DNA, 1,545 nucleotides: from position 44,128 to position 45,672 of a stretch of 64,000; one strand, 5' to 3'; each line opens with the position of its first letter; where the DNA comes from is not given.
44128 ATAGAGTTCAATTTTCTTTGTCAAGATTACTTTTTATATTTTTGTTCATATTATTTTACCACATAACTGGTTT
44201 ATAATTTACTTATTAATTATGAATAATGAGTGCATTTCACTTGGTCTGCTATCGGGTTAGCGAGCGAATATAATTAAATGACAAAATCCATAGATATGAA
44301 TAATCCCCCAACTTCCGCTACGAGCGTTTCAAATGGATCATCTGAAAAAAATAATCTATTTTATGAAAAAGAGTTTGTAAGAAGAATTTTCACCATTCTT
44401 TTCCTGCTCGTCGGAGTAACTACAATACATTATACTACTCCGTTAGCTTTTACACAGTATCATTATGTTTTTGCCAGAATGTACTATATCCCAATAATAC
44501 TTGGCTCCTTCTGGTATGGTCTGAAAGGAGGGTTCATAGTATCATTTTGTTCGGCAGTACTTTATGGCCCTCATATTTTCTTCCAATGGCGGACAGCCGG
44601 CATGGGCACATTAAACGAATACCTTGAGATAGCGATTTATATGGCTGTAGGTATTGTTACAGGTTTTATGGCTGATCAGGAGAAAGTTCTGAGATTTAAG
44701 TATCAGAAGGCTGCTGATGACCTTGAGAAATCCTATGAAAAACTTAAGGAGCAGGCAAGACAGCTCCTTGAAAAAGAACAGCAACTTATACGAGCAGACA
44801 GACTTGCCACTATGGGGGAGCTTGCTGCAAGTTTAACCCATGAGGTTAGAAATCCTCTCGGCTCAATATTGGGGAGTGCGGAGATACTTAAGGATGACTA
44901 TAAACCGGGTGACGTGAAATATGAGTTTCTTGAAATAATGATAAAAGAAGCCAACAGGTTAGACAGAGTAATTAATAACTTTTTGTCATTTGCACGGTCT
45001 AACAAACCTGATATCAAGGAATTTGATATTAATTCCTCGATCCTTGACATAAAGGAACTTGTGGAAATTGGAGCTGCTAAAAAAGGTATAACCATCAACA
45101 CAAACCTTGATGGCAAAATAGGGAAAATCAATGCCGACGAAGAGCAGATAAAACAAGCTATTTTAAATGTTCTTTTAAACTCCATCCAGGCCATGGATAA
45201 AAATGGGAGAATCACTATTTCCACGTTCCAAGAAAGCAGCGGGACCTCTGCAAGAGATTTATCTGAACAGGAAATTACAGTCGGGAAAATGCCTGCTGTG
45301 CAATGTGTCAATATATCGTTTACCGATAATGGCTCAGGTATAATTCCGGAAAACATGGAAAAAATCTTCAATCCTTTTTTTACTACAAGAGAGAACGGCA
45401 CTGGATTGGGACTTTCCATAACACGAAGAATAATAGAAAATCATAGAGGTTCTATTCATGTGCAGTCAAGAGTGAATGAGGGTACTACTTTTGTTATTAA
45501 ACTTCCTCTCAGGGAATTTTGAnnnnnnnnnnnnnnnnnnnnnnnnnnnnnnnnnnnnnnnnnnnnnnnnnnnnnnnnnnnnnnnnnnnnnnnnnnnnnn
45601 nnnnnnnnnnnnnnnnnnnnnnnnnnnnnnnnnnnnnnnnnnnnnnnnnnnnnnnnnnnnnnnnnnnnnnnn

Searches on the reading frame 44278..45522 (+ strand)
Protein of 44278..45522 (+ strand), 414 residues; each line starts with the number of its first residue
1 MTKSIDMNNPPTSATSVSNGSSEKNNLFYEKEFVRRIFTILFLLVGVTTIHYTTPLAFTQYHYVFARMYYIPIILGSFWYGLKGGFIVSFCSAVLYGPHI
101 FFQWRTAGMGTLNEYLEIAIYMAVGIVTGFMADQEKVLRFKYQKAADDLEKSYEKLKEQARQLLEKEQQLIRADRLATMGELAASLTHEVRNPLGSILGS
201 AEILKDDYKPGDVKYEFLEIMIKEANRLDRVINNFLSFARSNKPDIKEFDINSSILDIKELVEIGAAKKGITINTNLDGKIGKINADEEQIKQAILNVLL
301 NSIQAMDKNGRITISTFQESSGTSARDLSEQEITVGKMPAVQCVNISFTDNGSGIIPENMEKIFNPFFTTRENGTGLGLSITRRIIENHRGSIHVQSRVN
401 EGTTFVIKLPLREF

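Call 9: search_protein_families(library=ncbifam, proteins=[window:44278-45522:+], max_evalue=0.00001)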
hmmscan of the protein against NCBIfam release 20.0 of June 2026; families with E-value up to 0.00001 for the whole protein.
window:44278-45522:+ (414 aa): 74 families (the best 25 are shown)
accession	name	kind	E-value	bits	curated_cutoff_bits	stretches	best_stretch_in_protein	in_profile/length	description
NF008468.0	PRK11360.1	equivalog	2.8e-69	234.1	646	1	165-413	382-610/616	two-component system sensor histidine kinase AtoS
NF010411.0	PRK13837.1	equivalog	7.7e-60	202.8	647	1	157-412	430-676/828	two-component system VirA-like sensor kinase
NF007688.0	PRK10364.1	equivalog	5.8e-57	193.4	479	1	154-411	217-451/460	two-component system sensor histidine kinase ZraS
NF046044.1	PnpS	equivalog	3.5e-40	138.2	400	1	181-410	172-390/390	two-component system histidine kinase PnpS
NF046020.1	HisKinCckABruc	equivalog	4.7e-38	130.6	1000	1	166-410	467-706/868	cell cycle histidine kinase CckA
NF053867.1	SprKinKinDBac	equivalog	6.3e-37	127.2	775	1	165-412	272-498/500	sporulation kinase KinD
NF008293.1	PRK11073.1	equivalog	1.5e-34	119.8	240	1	135-412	89-348/349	nitrogen regulation protein NR(II)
NF010076.0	PRK13557.1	subfamily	2.9e-33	115.1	631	1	166-411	150-394/540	histidine kinase famiy protein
TIGR02966.1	phoR_proteo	equivalog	1.1e-32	113.3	334.2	2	164-322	98-261/333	phosphate regulon sensor histidine kinase PhoR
NF047466.1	hybrid_RR_LvrB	exception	1.1e-31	110.3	500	1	140-411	114-376/377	hybrid histidine kinase/response regulator LvrB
NF038348.1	T2SS_HK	subfamily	8.1e-31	107.1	450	1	207-412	391-574/574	histidine kinase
NF046026.1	HisKinCckACaul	equivalog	1.5e-30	106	1000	1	166-411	289-532/678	cell cycle histidine kinase CckA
NF008312.0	PRK11100.1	equivalog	2e-30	106.1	356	1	117-411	193-474/477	two-component system sensor histidine kinase CreC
NF038297.2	hybrid_HK_HrmK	equivalog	2.2e-30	105.9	725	2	343-412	383-458/607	hybrid histidine kinase/response regulator HrmK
NF033092.0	HK_WalK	equivalog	5.1e-30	104.6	725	1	181-411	374-594/594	cell wall metabolism sensor histidine kinase WalK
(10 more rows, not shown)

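Call 10: search_protein_families(library=pfam, proteins=[window:44278-45522:+], max_evalue=0.00001)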
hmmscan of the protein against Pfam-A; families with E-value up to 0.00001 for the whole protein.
window:44278-45522:+ (414 aa): 2 families
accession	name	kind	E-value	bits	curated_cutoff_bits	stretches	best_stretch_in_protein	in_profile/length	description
PF02518.31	HATPase_c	-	1.7e-23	83.6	26.4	1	287-412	2-110/111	Histidine kinase-, DNA gyrase B-, and HSP90-like ATPase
PF00512.31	HisKA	-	3.9e-17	62.5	26.9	1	179-242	2-64/66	His Kinase A (phospho-acceptor) domain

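Call 11: find_encoding_contigs(protein=window:44278-45522:+, flank=10000, max_places=10)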
Protein window:44278-45522:+ (414 aa): no gene with exactly this product is on record in the collection.

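Call 13: find_encoding_contigs(protein=window:44296-45522:+, flank=10000, max_places=10)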
Protein window:44296-45522:+ (408 aa): no gene with exactly this product is on record in the collection.

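Call 15: find_related_loci(query=window:44278-45522:+, collection=genome_contigs, flank=10000)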
Query window:44278-45522:+ (414 aa) in genome_contigs; peptide patterns used: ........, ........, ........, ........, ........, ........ (x = any residue, [..] = any of these).
100 stretches matched a pattern; 29 encode a relative of the query (tblastn E <= 1e-3); 29 distinct loci.
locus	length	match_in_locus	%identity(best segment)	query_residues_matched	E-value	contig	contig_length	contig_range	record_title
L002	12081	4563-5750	51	21-412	3e-118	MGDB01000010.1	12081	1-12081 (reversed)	MAG: Candidatus Schekmanbacteria bacterium GWA2_38_11 gwa2_scaffold_11024, whole genome shotgun sequence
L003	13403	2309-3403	44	30-410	9e-106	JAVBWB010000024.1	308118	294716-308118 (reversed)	MAG: Geobacteraceae bacterium isolate ZNE14_Bin51 all_Scaff010789, whole genome shotgun sequence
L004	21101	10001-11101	44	30-412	4e-106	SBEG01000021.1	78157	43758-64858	MAG: Deltaproteobacteria bacterium isolate 311FN.001 NODE_35_length_78157_cov_47.9821_ID_2927729, whole genome shotgun s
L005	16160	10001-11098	44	31-412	5e-105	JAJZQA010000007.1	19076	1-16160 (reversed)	MAG: Deltaproteobacteria bacterium isolate SKS1.bin30 NODE_5142_length_19076_cov_1.559924, whole genome shotgun sequence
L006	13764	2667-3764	44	31-412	5e-105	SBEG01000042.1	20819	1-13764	MAG: Deltaproteobacteria bacterium isolate 311FN.001 NODE_248_length_20819_cov_51.4335_ID_2956545, whole genome shotgun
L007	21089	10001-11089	43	36-414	8e-105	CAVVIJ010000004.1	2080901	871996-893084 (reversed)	MAG: uncultured delta proteobacterium isolate MFD02923.bin.1.133 genome assembly, contig: contig_7700, whole genome shot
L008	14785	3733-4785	45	44-410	1e-102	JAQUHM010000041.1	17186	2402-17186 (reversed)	MAG: Geobacteraceae bacterium isolate STCSWMC_37 NODE_8646_length_17186_cov_2.613225_ST_CSWMC, whole genome shotgun sequ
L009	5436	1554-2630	45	36-410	1e-102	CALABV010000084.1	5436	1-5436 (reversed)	MAG TPA_asm: uncultured Geobacter sp. isolate SRR3330211_bin.149_CONCOCT_v1.1_MAG genome assembly, contig: ERZ724082.129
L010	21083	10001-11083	43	34-410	5e-98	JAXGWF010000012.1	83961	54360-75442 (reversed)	MAG: Geobacteraceae bacterium isolate AnMBR.bin460 bin460_12, whole genome shotgun sequence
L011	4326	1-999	44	62-410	4e-93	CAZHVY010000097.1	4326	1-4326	MAG TPA_asm: uncultured Geobacter sp. isolate binchicken_co20_405 genome assembly, contig: NODE_36216_length_4326_cov_50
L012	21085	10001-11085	41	33-410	1e-82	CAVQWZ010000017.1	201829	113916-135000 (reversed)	MAG: uncultured delta proteobacterium isolate MFD05684.bin.1.120 genome assembly, contig: contig_65520, whole genome sho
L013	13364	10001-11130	47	17-410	1e-69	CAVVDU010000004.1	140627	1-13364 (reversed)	MAG: uncultured delta proteobacterium isolate MFD02416.bin.2.91 genome assembly, contig: contig_12911, whole genome shot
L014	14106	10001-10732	41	168-410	4e-58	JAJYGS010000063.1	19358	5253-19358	MAG: Nitrospirae bacterium isolate DBS1-3.bin157 NODE_5055_length_19358_cov_2.34751, whole genome shotgun sequence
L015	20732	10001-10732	42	168-410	1e-57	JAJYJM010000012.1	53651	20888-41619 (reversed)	MAG: Nitrospirae bacterium isolate DBS2-1.bin160 NODE_990_length_53651_cov_36.343173, whole genome shotgun sequence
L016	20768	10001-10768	34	133-411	5e-41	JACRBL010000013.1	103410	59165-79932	MAG: Chloroflexi bacterium isolate NC_groundwater_1619_Pr3_B-0.1um_56_27 SR-2_scaffold_141_664952, whole genome shotgun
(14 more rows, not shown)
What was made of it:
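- Tried and rejected: The best HK match is 51% aa (call 15), too distant for footprinting.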

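Call 26: find_homologous_proteins(query=window:44278-45522:+, max_evalue=1e-60)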
Query window:44278-45522:+ (414 aa): 729 proteins with E <= 1e-60 among 8000 candidates; the best 120 are listed.
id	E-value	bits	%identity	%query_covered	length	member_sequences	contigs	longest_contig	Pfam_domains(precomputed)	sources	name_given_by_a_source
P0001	2.3e-271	917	100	100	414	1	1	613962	PF02518.32,PF00512.32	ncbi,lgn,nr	ncbi:MAG: sensor histidine kinase [Candidatus Schekmanbacteria bacterium]|nr:sensor histidine kinase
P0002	1.3e-254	862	94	100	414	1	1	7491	PF02518.32,PF00512.32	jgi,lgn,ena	-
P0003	2.0e-132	460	55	91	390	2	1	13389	PF02518.32,PF00512.32,PF13493.12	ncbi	-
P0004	8.3e-127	442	55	89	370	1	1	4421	PF02518.32,PF00512.32,PF13493.12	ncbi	ncbi:MAG: sensor histidine kinase, partial [Candidatus Schekmanbacteria bacterium]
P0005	2.1e-123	430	52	93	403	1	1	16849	PF02518.32,PF00512.32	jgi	-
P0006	6.7e-123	429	53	88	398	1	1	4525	PF02518.32,PF00512.32,PF13493.12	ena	-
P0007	4.7e-122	426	51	95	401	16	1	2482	PF02518.32,PF00512.32,PF13493.12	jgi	-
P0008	8.4e-121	422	52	91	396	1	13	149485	PF02518.32,PF00512.32,PF13493.12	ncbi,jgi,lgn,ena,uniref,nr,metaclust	ncbi:MAG: hypothetical protein A3C43_00875 [Candidatus Schekmanbacteria bacterium RIFCSPHIGHO2_02_FU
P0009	3.5e-119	416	52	91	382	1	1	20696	PF02518.32,PF00512.32,PF13493.12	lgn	-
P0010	1.9e-117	411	51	92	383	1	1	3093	PF02518.32,PF00512.32,PF13493.12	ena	-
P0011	7.3e-104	366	46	91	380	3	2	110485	PF02518.32,PF00512.32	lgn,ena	-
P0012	1.1e-99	352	46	91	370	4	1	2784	PF02518.32,PF00512.32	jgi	-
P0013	5.0e-99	350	46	91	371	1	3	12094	PF02518.32,PF00512.32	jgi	jgi:two-component system sensor histidine kinase HydH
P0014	7.7e-99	349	56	73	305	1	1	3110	PF02518.32,PF00512.32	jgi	-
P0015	8.6e-99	349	44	93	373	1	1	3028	PF02518.32,PF00512.32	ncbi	-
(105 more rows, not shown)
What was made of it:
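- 44278..45522 (+): HK2: an AtoS/NtrB-like histidine kinase. It is followed by a sigma-54-dependent response regulator at 45519-46889. calls 9, 10, 26.
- Checked: The same 414-aa product is annotated in an NCBI Candidatus Schekmanbacteria MAG (call 26, P0001).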

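Call 27: find_encoding_contigs(protein=P0002, flank=10000, max_places=10)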
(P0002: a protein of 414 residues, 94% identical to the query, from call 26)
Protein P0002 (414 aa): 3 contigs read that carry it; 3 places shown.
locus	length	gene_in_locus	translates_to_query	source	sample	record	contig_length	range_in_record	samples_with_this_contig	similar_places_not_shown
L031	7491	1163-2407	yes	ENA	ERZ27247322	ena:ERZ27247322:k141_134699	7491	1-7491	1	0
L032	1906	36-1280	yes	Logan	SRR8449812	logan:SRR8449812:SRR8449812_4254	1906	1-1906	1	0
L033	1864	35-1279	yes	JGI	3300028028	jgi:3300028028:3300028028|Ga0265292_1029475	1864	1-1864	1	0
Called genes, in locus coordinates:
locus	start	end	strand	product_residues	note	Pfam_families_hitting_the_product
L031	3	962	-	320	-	?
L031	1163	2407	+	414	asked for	PF00512:HisKA, PF02518:HATPase_c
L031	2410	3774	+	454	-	PF00072:Response_reg, PF00158:Sigma54_activat, PF14532:Sigma54_activ_2, PF00004:AAA (weak), PF07724:AAA_2 (weak), PF07728:AAA_5, PF25601:AAA_lid_14, PF02954:HTH_8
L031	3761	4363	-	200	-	PF01351:RNase_HII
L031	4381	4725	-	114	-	PF01245:Ribosomal_L19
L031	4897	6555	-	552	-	-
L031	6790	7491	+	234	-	?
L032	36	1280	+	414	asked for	PF00512:HisKA, PF02518:HATPase_c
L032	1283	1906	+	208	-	?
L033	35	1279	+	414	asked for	PF00512:HisKA, PF02518:HATPase_c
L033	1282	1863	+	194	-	?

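Call 28: find_encoding_contigs(protein=P0001, flank=10000, max_places=10)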
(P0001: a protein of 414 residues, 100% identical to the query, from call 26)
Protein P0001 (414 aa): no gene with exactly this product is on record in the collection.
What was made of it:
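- Tried and rejected: Exact look-ups of the HK2 product with either start codon, and of P0001, found no contig (calls 11, 13, 28).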

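Call 57: find_encoding_contigs(protein=P0003, flank=6000, max_places=3)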
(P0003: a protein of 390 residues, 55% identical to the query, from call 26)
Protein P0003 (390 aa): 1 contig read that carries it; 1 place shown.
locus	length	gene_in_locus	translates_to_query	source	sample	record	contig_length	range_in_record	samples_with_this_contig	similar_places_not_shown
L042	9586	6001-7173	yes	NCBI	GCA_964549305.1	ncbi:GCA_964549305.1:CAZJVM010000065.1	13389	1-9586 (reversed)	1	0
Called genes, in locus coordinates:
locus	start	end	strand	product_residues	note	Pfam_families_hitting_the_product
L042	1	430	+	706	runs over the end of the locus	PF16927:HisKA_7TM, PF13492:GAF_3 (faint), PF02518:HATPase_c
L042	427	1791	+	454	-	PF00072:Response_reg, PF00158:Sigma54_activat, PF14532:Sigma54_activ_2, PF07724:AAA_2 (weak), PF07728:AAA_5, PF25601:AAA_lid_14, PF02954:HTH_8 (weak)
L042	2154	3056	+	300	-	PF07589:PEP_exosort_dom (weak)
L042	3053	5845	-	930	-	-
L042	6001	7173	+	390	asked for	PF13493:DUF4118 (weak), PF00512:HisKA, PF02518:HATPase_c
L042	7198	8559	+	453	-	PF00072:Response_reg, PF00158:Sigma54_activat, PF14532:Sigma54_activ_2, PF07728:AAA_5 (weak), PF25601:AAA_lid_14, PF02954:HTH_8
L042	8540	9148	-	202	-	PF01351:RNase_HII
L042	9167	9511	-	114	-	PF01245:Ribosomal_L19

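Call 58: find_encoding_contigs(protein=P0005, flank=6000, max_places=3)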
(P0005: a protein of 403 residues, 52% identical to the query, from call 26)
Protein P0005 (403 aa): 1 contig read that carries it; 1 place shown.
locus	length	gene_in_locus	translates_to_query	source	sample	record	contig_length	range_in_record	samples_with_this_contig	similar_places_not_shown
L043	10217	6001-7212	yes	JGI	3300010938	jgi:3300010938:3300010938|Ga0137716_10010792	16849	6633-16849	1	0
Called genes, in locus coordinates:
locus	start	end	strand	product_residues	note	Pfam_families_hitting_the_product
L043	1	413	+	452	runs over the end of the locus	PF00072:Response_reg, PF00158:Sigma54_activat, PF14532:Sigma54_activ_2, PF00004:AAA (weak), PF07728:AAA_5, PF25601:AAA_lid_14, PF02954:HTH_8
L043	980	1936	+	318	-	PF07589:PEP_exosort_dom (weak)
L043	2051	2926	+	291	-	PF06119:NIDO (faint)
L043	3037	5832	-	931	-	-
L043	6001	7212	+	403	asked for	PF00512:HisKA, PF02518:HATPase_c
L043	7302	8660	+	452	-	PF00072:Response_reg, PF00158:Sigma54_activat, PF14532:Sigma54_activ_2, PF00004:AAA (weak), PF07724:AAA_2 (weak), PF07728:AAA_5, PF25601:AAA_lid_14, PF02954:HTH_8, +1 more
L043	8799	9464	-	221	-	PF01351:RNase_HII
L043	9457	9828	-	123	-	PF01245:Ribosomal_L19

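Call 59: find_encoding_contigs(protein=P0008, flank=6000, max_places=3)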
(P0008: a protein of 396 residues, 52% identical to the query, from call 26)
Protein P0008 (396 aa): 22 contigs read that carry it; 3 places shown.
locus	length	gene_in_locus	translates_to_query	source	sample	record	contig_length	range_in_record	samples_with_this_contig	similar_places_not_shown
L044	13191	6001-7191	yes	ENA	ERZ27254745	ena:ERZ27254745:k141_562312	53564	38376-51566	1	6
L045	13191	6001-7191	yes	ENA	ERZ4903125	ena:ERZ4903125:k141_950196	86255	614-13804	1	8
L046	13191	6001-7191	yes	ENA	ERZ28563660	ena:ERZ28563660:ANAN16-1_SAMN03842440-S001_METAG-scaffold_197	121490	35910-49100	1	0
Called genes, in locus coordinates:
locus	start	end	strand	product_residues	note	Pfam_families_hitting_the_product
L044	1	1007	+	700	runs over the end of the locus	PF16927:HisKA_7TM, PF13185:GAF_2 (weak), PF01590:GAF (weak), PF13492:GAF_3, PF02518:HATPase_c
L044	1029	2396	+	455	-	PF00072:Response_reg, PF00158:Sigma54_activat, PF14532:Sigma54_activ_2, PF07728:AAA_5 (weak), PF25601:AAA_lid_14, PF02954:HTH_8 (weak)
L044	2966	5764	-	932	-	-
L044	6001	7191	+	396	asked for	PF13493:DUF4118 (faint), PF00512:HisKA, PF02518:HATPase_c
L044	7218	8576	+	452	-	PF00072:Response_reg, PF00158:Sigma54_activat, PF14532:Sigma54_activ_2, PF00004:AAA (weak), PF07724:AAA_2 (weak), PF07728:AAA_5, PF25601:AAA_lid_14, PF02954:HTH_8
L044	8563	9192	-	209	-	PF01351:RNase_HII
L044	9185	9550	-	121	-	PF01245:Ribosomal_L19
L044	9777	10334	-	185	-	PF09936:Methyltrn_RNA_4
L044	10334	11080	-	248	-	PF01746:tRNA_m1G_MT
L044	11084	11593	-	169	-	PF01782:RimM, PF05239:PRC, PF24986:PRC_RimM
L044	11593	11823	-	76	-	PF13083:KH_KhpA-B, PF00013:KH_1 (weak)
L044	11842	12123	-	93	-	PF00886:Ribosomal_S16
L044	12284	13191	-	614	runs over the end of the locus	PF00041:fn3 (weak)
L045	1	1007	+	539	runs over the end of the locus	?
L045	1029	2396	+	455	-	PF00072:Response_reg, PF00158:Sigma54_activat, PF14532:Sigma54_activ_2, PF07728:AAA_5 (weak), PF25601:AAA_lid_14, PF02954:HTH_8 (weak)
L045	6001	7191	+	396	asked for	PF13493:DUF4118 (faint), PF00512:HisKA, PF02518:HATPase_c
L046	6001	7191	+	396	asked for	PF13493:DUF4118 (faint), PF00512:HisKA, PF02518:HATPase_c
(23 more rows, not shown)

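Call 62: search_protein_families(library=pfam, proteins=[L031:4897-6555:-], max_evalue=0.0001)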
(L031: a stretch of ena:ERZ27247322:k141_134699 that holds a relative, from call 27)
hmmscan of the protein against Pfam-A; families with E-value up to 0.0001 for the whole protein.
L031:4897-6555:- (552 aa): 0 families
